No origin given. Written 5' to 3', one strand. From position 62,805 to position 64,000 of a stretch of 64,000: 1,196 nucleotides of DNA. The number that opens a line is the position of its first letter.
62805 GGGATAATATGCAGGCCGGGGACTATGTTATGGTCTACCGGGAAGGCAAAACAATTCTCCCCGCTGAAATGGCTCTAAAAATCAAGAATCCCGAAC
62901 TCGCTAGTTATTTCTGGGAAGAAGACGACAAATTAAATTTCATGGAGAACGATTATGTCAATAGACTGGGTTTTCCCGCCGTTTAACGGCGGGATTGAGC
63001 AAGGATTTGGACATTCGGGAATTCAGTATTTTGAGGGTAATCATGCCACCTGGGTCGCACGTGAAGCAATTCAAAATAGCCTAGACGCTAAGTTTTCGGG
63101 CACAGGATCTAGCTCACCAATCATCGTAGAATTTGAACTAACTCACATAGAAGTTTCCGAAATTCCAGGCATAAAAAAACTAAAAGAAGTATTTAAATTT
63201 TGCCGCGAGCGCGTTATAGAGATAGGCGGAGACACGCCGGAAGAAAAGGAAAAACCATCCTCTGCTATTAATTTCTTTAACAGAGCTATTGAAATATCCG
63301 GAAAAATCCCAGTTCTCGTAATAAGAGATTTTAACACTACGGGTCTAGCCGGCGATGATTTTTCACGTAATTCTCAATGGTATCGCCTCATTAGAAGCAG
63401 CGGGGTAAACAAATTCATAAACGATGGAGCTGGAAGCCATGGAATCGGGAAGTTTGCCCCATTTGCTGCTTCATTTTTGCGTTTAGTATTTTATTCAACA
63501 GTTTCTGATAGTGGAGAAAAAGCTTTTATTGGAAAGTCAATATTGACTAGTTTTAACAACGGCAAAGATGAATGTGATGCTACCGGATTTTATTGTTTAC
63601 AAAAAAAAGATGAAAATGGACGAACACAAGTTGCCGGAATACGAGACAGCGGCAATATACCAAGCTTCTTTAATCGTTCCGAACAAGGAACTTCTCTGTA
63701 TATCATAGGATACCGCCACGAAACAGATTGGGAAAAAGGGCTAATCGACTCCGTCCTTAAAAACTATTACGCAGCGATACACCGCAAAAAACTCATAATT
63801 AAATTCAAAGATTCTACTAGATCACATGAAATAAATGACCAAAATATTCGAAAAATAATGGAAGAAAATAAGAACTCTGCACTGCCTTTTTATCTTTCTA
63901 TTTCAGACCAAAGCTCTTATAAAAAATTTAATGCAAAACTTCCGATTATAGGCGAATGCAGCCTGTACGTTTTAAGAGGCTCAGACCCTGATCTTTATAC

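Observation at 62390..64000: AT-rich region after fhs with an unlisted open ORF encoding a GHKL-type ATPase, overlapped by a small upstream ORF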

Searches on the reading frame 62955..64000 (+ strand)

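Call 4: search_protein_families(library=pfam, proteins=[window:62955-64000:+], max_evalue=1)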
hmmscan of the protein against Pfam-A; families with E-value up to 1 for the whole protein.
window:62955-64000:+ (348 aa): 1 family
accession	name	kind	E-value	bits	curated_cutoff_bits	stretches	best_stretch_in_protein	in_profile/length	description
PF03321.19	GH3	-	0.15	11.7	23.6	1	287-332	9-54/304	GH3 family N-terminal domain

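Call 5: search_protein_families(library=padloc, proteins=[window:62955-64000:+], max_evalue=1)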
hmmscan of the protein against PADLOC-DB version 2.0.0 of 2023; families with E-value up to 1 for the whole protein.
window:62955-64000:+ (348 aa): 1 family
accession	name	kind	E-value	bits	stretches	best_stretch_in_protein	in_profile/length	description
PDLC04582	PDC-M33A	-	1.3e-82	276.5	1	1-344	1-326/627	-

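Call 6: search_protein_families(library=ncbifam, proteins=[window:62955-64000:+], max_evalue=1)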
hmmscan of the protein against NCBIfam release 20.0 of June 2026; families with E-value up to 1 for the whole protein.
window:62955-64000:+ (348 aa): 0 families

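Call 9: find_homologous_proteins(query=window:62955-64000:+)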
Query window:62955-64000:+ (348 aa): 74 proteins with E <= 0.001 among 1390 candidates.
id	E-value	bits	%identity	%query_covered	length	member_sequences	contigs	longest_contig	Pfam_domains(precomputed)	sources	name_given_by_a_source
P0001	4.3e-45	172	35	96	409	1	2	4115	-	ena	-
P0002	4.4e-41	159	37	84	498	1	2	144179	-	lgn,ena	-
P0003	1.0e-40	158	37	82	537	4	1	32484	-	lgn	-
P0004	3.5e-40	156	37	92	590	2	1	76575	-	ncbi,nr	ncbi:MAG TPA: hypothetical protein VGP76_27605 [Planctomycetaceae bacterium]|nr:hypothetical protein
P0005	9.0e-40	155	37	82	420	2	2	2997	-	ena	-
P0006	1.6e-39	154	35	87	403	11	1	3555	-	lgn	-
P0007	3.0e-38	150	37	81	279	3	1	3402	-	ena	-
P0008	5.5e-37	146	35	82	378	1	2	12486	-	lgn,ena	-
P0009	1.6e-36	144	32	97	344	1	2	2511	-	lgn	-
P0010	1.3e-35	141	32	81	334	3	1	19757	-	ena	-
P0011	1.7e-35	141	39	78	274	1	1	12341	-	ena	-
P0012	2.7e-35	140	35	81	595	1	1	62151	-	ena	-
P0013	5.6e-35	139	32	98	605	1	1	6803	-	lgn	-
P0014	4.1e-34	136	32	88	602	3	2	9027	-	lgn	-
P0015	8.0e-34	135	34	80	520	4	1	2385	-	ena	-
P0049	2.2e-25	108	32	81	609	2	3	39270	-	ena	-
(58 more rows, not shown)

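Call 10: find_encoding_contigs(protein=P0004, flank=8000, max_places=3)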
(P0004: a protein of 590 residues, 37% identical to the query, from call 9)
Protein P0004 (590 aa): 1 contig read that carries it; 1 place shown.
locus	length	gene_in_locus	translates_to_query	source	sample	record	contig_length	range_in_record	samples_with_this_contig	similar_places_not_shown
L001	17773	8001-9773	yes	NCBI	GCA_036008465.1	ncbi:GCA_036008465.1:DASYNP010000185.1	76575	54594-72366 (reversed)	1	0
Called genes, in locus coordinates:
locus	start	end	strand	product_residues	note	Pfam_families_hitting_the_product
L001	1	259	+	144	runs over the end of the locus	-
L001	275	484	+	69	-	-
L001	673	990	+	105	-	-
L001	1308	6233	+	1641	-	PF28553:WH_1, PF28554:DUF8437, PF00176:SNF2-rel_dom (faint), PF04851:ResIII, PF28555:Helicase_dom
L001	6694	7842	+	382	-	PF00145:DNA_methylase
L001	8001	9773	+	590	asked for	-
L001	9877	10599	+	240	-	-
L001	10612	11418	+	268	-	PF19866:DUF6339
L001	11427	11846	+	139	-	PF03852:Vsr, PF04480:DUF559 (faint), PF18741:MTES_1575 (faint)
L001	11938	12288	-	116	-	PF04266:ASCH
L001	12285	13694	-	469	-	PF06508:QueC (faint)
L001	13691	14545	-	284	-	-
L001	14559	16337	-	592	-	PF07693:KAP_NTPase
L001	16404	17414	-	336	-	PF08843:AbiEii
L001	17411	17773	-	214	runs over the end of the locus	PF19570:DUF6088, PF13338:AbiEi_4 (faint)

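Call 11: find_encoding_contigs(protein=P0012, flank=8000, max_places=3)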
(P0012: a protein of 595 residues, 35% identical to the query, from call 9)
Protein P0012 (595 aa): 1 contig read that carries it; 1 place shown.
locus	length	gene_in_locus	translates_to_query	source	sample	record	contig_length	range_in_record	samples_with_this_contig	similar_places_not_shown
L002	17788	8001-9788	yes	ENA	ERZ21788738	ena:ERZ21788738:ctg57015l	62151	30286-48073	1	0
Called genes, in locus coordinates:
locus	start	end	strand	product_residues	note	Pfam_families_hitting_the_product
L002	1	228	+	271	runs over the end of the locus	PF00121:TIM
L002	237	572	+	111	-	PF03840:SecG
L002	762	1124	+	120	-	PF00507:Oxidored_q4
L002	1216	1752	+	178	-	PF01058:Oxidored_q6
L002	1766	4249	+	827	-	PF11028:TMEM260_N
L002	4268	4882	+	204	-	PF00329:Complex1_30kDa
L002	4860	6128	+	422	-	PF00346:Complex1_49kDa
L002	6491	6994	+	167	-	PF01257:2Fe-2S_thioredx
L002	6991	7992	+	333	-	PF00145:DNA_methylase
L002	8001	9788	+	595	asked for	-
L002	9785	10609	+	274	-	-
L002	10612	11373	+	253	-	PF19866:DUF6339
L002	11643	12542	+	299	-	PF03116:NQR2_RnfD_RnfE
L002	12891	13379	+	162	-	PF04205:FMN_bind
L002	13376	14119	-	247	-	PF03476:MOSC_N, PF03473:MOSC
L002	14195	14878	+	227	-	-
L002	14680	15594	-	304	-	PF00892:EamA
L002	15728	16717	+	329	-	PF00044:Gp_dh_N, PF02800:Gp_dh_C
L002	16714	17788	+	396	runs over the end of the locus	PF00162:PGK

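Call 12: find_encoding_contigs(protein=P0049, flank=8000, max_places=3)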
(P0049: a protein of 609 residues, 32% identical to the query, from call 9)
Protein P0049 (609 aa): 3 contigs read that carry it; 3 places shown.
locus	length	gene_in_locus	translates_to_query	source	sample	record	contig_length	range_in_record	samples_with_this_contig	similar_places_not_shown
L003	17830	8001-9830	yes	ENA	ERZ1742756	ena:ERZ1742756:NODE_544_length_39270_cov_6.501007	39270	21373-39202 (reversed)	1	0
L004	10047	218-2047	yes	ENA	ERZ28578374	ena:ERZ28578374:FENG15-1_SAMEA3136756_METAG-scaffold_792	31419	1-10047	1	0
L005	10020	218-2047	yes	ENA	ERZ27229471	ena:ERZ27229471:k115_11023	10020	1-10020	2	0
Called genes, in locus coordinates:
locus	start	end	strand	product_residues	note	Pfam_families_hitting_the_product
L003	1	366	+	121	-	PF02525:Flavodoxin_2 (weak), PF03358:FMN_red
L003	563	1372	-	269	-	PF13276:HTH_21 (weak), PF00665:rve, PF13683:rve_3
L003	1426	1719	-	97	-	PF01527:HTH_Tnp_1, PF13384:HTH_23 (weak), PF13518:HTH_28 (weak)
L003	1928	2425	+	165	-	PF03358:FMN_red (weak), PF12682:Flavodoxin_4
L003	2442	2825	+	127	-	PF00376:MerR, PF13411:MerR_1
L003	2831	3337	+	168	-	PF12682:Flavodoxin_4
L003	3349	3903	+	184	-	PF14602:Hexapep_2 (faint), PF00132:Hexapep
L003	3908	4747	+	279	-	PF00248:Aldo_ket_red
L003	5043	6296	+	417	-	PF04326:SLFN_AlbA_2, PF13749:HATPase_c_4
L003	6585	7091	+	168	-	PF06414:Zeta_toxin (weak), PF13238:AAA_18, PF13671:AAA_33, PF13207:AAA_17 (weak)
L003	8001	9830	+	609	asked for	-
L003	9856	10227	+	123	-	-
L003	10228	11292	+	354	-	PF19866:DUF6339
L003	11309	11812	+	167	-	-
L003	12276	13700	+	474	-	PF12728:HTH_17, PF00145:DNA_methylase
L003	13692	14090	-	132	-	-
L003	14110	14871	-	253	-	PF09520:HinfI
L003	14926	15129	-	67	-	PF13443:HTH_26, PF01381:HTH_3 (weak)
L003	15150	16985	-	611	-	PF13175:AAA_15 (weak), PF13476:AAA_23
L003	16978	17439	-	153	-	PF20288:MC2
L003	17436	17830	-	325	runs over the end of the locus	PF20282:CTD6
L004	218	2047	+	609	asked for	-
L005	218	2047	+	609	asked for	-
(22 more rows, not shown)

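Call 13: search_protein_families(library=padloc, proteins=[P0004, L001:9877-10599:+, L001:10612-11418:+, L002:9785-10609:+, L002:10612-11373:+, L003:9856-10227:+, L003:10228-11292:+, L003:11309-11812:+, L001:6694-7842:+], max_evalue=0.01)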
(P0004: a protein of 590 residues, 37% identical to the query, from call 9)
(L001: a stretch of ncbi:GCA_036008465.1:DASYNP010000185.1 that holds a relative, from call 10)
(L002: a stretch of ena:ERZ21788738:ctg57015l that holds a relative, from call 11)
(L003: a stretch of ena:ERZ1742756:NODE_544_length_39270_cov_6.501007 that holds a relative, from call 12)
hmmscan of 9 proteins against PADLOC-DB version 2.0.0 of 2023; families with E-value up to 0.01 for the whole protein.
P0004 (590 aa): 1 family
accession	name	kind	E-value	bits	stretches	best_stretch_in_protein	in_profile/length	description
PDLC04582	PDC-M33A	-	6.3e-134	446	1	1-589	23-625/627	-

L001:9877-10599:+ (240 aa): 1 family
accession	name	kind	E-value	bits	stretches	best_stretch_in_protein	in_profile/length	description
PDLC04583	PDC-M33B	-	5.5e-56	188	1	2-235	41-282/289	-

L001:10612-11418:+ (268 aa): 4 families
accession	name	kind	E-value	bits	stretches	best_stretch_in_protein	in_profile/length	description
PDLC04586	PDC-M33C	-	1.2e-59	199.8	1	4-246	3-239/247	-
PDLC04584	PDC-M33C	-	3.1e-25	87.2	1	3-243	4-239/250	-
PDLC04587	PDC-M33C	-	6.3e-23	79.6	1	7-244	6-240/312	-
PDLC04585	PDC-M33C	-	1.4e-20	72.1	1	67-243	68-246/346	-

L002:9785-10609:+ (274 aa): 1 family
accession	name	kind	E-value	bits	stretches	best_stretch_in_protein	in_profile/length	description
PDLC04583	PDC-M33B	-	6.3e-51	171.4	1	6-267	5-273/289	-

L002:10612-11373:+ (253 aa): 4 families
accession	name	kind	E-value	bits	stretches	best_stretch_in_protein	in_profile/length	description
PDLC04586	PDC-M33C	-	3.4e-38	129.5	1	5-247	3-236/247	-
PDLC04587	PDC-M33C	-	7.5e-15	53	1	6-246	4-238/312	-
PDLC04584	PDC-M33C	-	2.8e-13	48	1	1-250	1-242/250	-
PDLC04585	PDC-M33C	-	9.4e-12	43.1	1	76-244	75-243/346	-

L003:9856-10227:+ (123 aa): 1 family
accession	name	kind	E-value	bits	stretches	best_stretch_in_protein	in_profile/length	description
PDLC04583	PDC-M33B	-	3.8e-33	113.1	1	1-119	171-288/289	-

L003:10228-11292:+ (354 aa): 4 families
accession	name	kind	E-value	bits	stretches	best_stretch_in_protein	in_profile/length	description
PDLC04585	PDC-M33C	-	7.5e-193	638.6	1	1-352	1-345/346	-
PDLC04586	PDC-M33C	-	9.2e-78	259.1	1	1-251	1-241/247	-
PDLC04587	PDC-M33C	-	4.5e-47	158.9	1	1-249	1-242/312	-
PDLC04584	PDC-M33C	-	5e-44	148.7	1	2-247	4-240/250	-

L003:11309-11812:+ (167 aa): 1 family
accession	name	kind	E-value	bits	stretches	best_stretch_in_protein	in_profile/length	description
PDLC01663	Cas12c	-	0.0033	13.4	1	45-130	481-562/1165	CAS-V-C; effector__SPE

L001:6694-7842:+ (382 aa): 60 families (the best 25 are shown)
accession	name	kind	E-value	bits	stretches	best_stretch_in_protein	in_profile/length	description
PDLC03272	MTase_II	-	2e-87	292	1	13-366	55-396/407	Type II methyltransferase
PDLC03361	MTase_II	-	1.9e-55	186.5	1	31-362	84-439/455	Type II methyltransferase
PDLC03378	MTase_II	-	7.4e-55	184.6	1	36-366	4-336/344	Type II methyltransferase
PDLC03326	MTase_II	-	1.4e-46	157.5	2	40-221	10-188/412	Type II methyltransferase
PDLC03234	MTase_II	-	1.6e-44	150.7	2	40-221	10-186/375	Type II methyltransferase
PDLC02653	DrmMII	-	4e-44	148.9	1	40-360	10-313/333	DrmMII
PDLC00026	DruM2|DruM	-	4.6e-43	146.1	1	40-368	10-326/336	DNA cytosine methylase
PDLC03217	MTase_II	-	8.9e-43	144.7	1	40-355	390-696/703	Type II methyltransferase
PDLC00027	DruM2|DruM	-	1.1e-37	128.2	2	35-291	12-253/361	DNA cytosine methylase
PDLC00033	DruM2|DruM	-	1.3e-37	128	2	39-206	26-191/368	DNA cytosine methylase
PDLC00034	DruM2|DruM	-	5.3e-35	118.8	2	40-220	13-203/457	DNA cytosine methylase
PDLC03734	oMTase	-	2.6e-33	113.7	2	37-211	6-174/444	orphan methyltransferase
PDLC00031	DruM2|DruM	-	3.2e-32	110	2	36-223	13-187/361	DNA cytosine methylase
PDLC03242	MTase_II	-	1.4e-31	107.9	1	39-355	105-394/409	Type II methyltransferase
PDLC03716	oMTase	-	1.5e-30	104.5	2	36-219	40-214/349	orphan methyltransferase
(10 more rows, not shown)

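Call 19: find_related_loci(query=A1, collection=genome_contigs, flank=10000)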
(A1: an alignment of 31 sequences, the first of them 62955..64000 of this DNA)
Query A1 (348 aa) in genome_contigs; peptide patterns used: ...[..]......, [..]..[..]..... (x = any residue, [..] = any of these).
599 stretches matched a pattern (row limit reached: there are more); 440 encode a relative of the query (tblastn E <= 1e-3); the best 80 are kept; 80 distinct loci.
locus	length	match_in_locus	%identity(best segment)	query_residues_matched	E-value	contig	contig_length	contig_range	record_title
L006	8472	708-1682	41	5-342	2e-64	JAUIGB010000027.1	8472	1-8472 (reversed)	MAG: bacterium isolate Co_bin.129 NODE_47190_length_8472_cov_0.928580, whole genome shotgun sequence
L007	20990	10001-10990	39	5-342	2e-61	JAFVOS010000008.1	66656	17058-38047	MAG: Alphaproteobacteria bacterium isolate RGIG5256 Sheep_Colon-1__c596837, whole genome shotgun sequence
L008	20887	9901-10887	35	1-339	2e-52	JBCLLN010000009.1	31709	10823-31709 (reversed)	Candidatus Saccharimonadia bacterium isolate SLM_LV1_0208-G19 Node_9_length_31709_cov_78.644629, whole genome shotgun se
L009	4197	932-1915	34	1-340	6e-52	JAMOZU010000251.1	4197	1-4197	MAG: Ruminococcus sp. isolate NALB_7811_11 Scaffold_#251__SCF_251___4197_bp, whole genome shotgun sequence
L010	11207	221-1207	35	1-342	4e-52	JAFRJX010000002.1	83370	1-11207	Candidatus Saccharibacteria bacterium isolate RGIG2537 Goat_Jejunum-5__c87831, whole genome shotgun sequence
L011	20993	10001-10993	35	4-344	2e-51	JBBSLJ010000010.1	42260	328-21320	MAG: Candidatus Saccharimonadales bacterium isolate metawrap_LS4_6 metawrap_LS4_6_K_348272_L_42260_cov_12.0000, whole ge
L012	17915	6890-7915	35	1-344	5e-51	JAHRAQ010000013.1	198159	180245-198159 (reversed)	MAG: Nitrospirales bacterium isolate MEX2-MAG7 k127_477586_5712, whole genome shotgun sequence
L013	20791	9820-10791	34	3-340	2e-49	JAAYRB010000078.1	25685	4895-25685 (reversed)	MAG: Clostridia bacterium isolate AS23ysBPME_144 104428_AS23, whole genome shotgun sequence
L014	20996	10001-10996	34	1-341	1e-49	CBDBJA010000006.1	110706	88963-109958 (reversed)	MAG: Thermodesulfobacteriota bacterium isolate 9e4b1e2a-9897-4602-aa7f-64ffbed5bca6 genome assembly, contig: contig_6, w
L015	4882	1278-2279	32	2-344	7e-49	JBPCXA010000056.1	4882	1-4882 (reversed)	MAG: Gammaproteobacteria bacterium isolate MAG_seacave_91 S1Ck127_14509050, whole genome shotgun sequence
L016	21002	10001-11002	35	1-345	4e-48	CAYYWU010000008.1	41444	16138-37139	MAG TPA_asm: uncultured Candidatus Saccharibacteria bacterium isolate SRP287540_co1_136 genome assembly, contig: NODE_89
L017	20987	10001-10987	34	1-348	6e-48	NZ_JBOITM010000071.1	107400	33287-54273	MAG: Clostridium sp. isolate Enrichment3 NODE_55_length_107400_cov_13.696130, whole genome shotgun sequence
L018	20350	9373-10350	34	3-344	3e-47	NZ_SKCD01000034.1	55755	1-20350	Paenibacillus luteus strain R-3 NODE_40, whole genome shotgun sequence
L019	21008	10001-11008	33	1-344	4e-47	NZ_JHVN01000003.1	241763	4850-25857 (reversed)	Anoxybacillus tepidamans PS2 N667DRAFT_scaffold00003.3_C, whole genome shotgun sequence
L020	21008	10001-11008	33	1-344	6e-47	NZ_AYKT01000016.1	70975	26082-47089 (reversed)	Geobacillus thermodenitrificans subsp. thermodenitrificans DSM 465 contig19, whole genome shotgun sequence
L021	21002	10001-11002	33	2-348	7e-47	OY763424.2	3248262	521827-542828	MAG: Oscillospiraceae bacterium isolate 2653369c-2d6a-477d-a763-16f58a0da7c0 genome assembly, chromosome: 1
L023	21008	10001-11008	32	1-344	1e-45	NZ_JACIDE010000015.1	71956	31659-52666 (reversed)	Anoxybacteroides voinovskiense strain DSM 17075 Ga0373221_15, whole genome shotgun sequence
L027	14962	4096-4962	35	5-308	1e-44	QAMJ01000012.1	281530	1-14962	MAG: Clostridiales bacterium isolate CIM:MAG 701 contig_181724, whole genome shotgun sequence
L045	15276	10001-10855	35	4-303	3e-41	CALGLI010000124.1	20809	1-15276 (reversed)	MAG TPA_asm: uncultured Veillonella sp. isolate ERR589727_bin.7_CONCOCT_v1.1_MAG genome assembly, contig: ERZ773206.487,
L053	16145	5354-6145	37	5-282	2e-40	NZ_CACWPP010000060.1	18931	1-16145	MAG: uncultured Ruminococcus sp. isolate RUG10798, whole genome shotgun sequence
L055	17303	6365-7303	33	4-318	5e-40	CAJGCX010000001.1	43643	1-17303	MAG: Clostridiaceae bacterium isolate MAG33 genome assembly, contig: k141_9735495_length_43643_cov_16.7205, whole genome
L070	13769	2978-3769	35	5-283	7e-39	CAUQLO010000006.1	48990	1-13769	MAG TPA_asm: uncultured Veillonella sp. isolate ERR9969108_bin.14_MetaWRAP_v1.3_MAG genome assembly, contig: ERZ21615767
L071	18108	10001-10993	33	5-348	5e-39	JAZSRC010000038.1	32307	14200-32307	MAG: Clostridia bacterium isolate T1900044540_TS20190006.MAGScoT_cleanbin_000008 SGB_56_k141_323621, whole genome shotgu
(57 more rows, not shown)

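Call 20: search_solved_structures(query=A1, max_evalue=10, show_alignments=3)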
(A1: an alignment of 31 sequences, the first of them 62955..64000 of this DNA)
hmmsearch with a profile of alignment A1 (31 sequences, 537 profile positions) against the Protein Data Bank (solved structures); distinct sequences matched with E-value up to 10: 0.

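Call 36: predict_structure(alignment_id=A1)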
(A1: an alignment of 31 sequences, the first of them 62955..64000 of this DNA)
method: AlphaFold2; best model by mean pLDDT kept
length: 348 residues; sequences in the alignment: 31
mean_pLDDT: 86.0   pTM: 0.86
mean pLDDT of the five models: 86.0, 84.3, 83.6, 83.0, 82.2
residues with pLDDT >= 90: 192; 70-90: 111; 50-70: 32; < 50: 13
segments of 3 or more residues with pLDDT < 50: 151-161
pLDDT, mean of each block of 10 residues (from residue 1): 91 82 87 91 73 85 97 97 92 63 89 97 86 73 73 45 77 96 91 95 91 93 89 92 94 90 93 94 92 96 93 83 84 82 58
secondary structure, 60 per line:
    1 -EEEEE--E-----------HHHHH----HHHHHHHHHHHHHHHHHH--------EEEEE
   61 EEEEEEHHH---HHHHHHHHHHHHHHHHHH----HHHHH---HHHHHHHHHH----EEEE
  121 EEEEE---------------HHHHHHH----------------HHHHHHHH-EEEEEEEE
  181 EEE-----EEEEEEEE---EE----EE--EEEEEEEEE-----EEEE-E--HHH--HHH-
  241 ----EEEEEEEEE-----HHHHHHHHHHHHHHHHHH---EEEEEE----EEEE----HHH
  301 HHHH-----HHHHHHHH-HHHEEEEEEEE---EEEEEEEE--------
elements in order: E2-6 H21-25 H30-47 E56-66 H73-90 H95-99 H103-112 E117-125 H141-147 H164-171 E173-183 E189-196 E210-218 E224-227 E245-253 H259-276 E280-285 E290-293 H298-304 H310-317 E322-329 E333-340

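Call 40: fold_search(model_id=the predicted structure, library=pdb)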
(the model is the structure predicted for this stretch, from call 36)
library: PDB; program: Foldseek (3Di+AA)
matches with E <= 10: 765; with E <= 0.001: 47
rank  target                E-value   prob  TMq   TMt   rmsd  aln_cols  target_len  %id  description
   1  4j0b_A                5.4e-06  1.00  0.33  0.21  10.1       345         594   10  Structure of mitochondrial Hsp90 (TRAP1) with ADP-BeF3 (released 2014-01-22)
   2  2o1u_A                5.7e-06  1.00  0.34  0.23   9.7       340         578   14  Structure of full length GRP94 with AMP-PNP bound (released 2007-10-23)
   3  5uls_B                8.1e-06  1.00  0.39  0.23   9.7       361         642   13  Structure of GRP94 in the active conformation (released 2017-09-27)
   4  1nhh                  8.1e-06  1.00  0.34  0.35   9.5       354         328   11  Crystal structure of N-terminal 40KD MutL protein (LN40) complex with ADPnP and one Rubidium (released 2003-06-10)
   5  8ffv_A                9.1e-06  1.00  0.39  0.23  10.3       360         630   13  Cryo-EM structure of the GR-Hsp90-FKBP52 complex (released 2023-11-01)
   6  4iyn_A                2.2e-05  1.00  0.32  0.21  11.7       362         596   10  Structure of mitochondrial Hsp90 (TRAP1) with ADP-ALF4- (released 2014-01-22)
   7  6xlg_A                3.2e-05  1.00  0.38  0.24  11.1       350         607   13  Full-length Hsc82 in complex with two Aha1 CTD in the presence of ATPgammaS (released 2021-06-30)
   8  4hxz_A                3.6e-05  1.00  0.35  0.34   8.5       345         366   13  Pyrrolopyrimidine inhibitors of dna gyrase b and topoisomerase iv, part i: structure guided discovery and optimization (released 2013-02-13)
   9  2esa                  3.6e-05  1.00  0.31  0.45   9.3       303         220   10  GRP94 n-terminal domain bound to geldanamycin: effects of mutants 168-169 KS-AA (released 2006-10-03)
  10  7ull_B                4.2e-05  1.00  0.33  0.51   9.4       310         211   11  Human Grp94 N-terminal domain in complex with 42C (released 2023-04-12)
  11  9kmr_A                4.8e-05  1.00  0.37  0.23  10.3       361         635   12  Human Hsp90-PINK1 complex (released 2025-10-15)
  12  7kw7_A                6.1e-05  1.00  0.34  0.20  19.0       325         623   14  Atomic cryoEM structure of Hsp90-Hsp70-Hop-GR (released 2021-12-08)
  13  6mw7_A                7.7e-05  1.00  0.45  0.32   8.1       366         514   12  Crystal structure of ATPase module of SMCHD1 bound to ATP (released 2019-09-11)
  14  7ull_A                8.1e-05  1.00  0.32  0.47  10.3       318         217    9  Human Grp94 N-terminal domain in complex with 42C (released 2023-04-12)
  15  6aom_A                1.1e-04  1.00  0.35  0.53   7.5       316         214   10  Structure of molecular chaperone Grp94 bound to selective inhibitor methyl 2-[2-(2-benzylphenyl)ethyl]-3-chloro-4,6-di (released 2017-10-11)
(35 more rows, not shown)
